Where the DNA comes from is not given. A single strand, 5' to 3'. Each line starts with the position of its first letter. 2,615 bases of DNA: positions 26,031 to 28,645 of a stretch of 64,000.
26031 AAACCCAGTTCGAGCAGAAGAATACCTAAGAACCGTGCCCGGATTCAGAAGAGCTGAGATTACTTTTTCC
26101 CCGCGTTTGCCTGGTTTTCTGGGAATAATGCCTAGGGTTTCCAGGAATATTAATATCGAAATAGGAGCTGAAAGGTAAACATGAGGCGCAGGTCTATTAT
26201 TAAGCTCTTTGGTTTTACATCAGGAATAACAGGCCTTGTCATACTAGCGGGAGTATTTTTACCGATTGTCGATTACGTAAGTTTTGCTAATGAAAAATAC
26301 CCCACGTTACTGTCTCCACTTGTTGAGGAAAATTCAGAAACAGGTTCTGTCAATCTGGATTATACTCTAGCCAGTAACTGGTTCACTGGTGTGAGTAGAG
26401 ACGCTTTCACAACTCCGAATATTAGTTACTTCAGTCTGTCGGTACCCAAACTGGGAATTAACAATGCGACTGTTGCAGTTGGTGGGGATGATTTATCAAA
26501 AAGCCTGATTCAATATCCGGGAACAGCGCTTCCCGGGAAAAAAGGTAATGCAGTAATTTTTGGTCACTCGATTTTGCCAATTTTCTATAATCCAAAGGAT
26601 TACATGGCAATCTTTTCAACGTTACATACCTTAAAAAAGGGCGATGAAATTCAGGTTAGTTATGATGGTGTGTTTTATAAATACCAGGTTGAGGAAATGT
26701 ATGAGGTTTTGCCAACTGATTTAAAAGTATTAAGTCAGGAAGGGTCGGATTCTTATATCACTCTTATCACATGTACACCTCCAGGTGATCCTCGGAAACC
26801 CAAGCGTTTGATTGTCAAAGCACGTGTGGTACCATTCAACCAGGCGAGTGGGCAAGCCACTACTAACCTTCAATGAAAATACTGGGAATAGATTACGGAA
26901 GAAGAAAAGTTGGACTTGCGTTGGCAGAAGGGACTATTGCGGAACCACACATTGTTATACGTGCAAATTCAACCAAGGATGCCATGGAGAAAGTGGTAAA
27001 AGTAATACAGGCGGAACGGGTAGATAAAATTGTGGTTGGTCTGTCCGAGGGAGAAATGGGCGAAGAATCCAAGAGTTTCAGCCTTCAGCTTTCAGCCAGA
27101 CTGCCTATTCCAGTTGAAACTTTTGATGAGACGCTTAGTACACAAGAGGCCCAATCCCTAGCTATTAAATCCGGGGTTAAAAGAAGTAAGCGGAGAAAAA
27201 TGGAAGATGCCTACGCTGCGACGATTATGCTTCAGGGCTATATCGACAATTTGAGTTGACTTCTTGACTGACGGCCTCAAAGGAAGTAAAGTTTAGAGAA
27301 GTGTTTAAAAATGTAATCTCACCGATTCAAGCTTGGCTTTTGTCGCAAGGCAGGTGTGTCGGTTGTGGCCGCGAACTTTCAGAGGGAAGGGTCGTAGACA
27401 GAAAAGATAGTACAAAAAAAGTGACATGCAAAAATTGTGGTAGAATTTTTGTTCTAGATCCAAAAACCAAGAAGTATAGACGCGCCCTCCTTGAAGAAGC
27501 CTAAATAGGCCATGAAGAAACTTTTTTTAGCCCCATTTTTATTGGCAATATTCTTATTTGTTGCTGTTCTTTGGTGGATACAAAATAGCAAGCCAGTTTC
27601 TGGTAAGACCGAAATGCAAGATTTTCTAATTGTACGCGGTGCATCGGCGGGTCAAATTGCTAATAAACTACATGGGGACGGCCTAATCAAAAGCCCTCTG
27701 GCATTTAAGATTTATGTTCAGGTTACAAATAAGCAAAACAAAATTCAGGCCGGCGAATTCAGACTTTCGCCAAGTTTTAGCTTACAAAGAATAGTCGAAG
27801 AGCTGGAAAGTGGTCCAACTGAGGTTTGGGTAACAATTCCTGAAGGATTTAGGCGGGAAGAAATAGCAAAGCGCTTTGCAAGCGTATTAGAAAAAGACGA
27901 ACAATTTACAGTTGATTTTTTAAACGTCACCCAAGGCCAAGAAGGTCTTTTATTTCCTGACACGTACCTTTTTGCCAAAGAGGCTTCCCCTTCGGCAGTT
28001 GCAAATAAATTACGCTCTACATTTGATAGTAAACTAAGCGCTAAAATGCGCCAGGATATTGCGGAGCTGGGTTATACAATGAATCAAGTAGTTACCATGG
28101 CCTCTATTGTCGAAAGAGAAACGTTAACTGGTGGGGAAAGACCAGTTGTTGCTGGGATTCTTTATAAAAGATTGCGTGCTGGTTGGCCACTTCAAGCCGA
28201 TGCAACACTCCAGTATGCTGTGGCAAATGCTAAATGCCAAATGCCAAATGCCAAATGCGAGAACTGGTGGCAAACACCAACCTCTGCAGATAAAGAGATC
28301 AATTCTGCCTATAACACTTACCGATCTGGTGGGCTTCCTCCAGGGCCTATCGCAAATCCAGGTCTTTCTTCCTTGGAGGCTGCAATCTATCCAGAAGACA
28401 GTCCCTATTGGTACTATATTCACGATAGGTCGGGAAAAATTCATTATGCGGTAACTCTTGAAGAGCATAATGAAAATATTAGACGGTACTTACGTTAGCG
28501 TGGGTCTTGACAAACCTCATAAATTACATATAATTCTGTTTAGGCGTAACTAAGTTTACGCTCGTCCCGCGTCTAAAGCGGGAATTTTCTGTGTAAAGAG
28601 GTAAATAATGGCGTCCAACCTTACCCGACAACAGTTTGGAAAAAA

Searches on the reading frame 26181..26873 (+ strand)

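Call 31: search_protein_families(library=pfam, proteins=[window:26181-26873:+], max_evalue=0.01)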
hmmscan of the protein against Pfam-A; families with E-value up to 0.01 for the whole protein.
window:26181-26873:+ (231 aa): 1 family
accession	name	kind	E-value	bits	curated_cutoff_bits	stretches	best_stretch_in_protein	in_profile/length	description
PF04203.18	Sortase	-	1.3e-26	93.2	26.6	1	86-216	1-124/125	Sortase domain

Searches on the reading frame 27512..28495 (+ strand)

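Call 31: search_protein_families(library=pfam, proteins=[window:27512-28495:+], max_evalue=0.01)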
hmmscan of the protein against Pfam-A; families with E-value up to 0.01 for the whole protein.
window:27512-28495:+ (328 aa): 1 family
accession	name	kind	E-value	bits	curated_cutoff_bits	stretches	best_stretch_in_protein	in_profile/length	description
PF02618.21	YceG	-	2.5e-78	263.8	32.4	1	40-325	3-275/275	YceG-like family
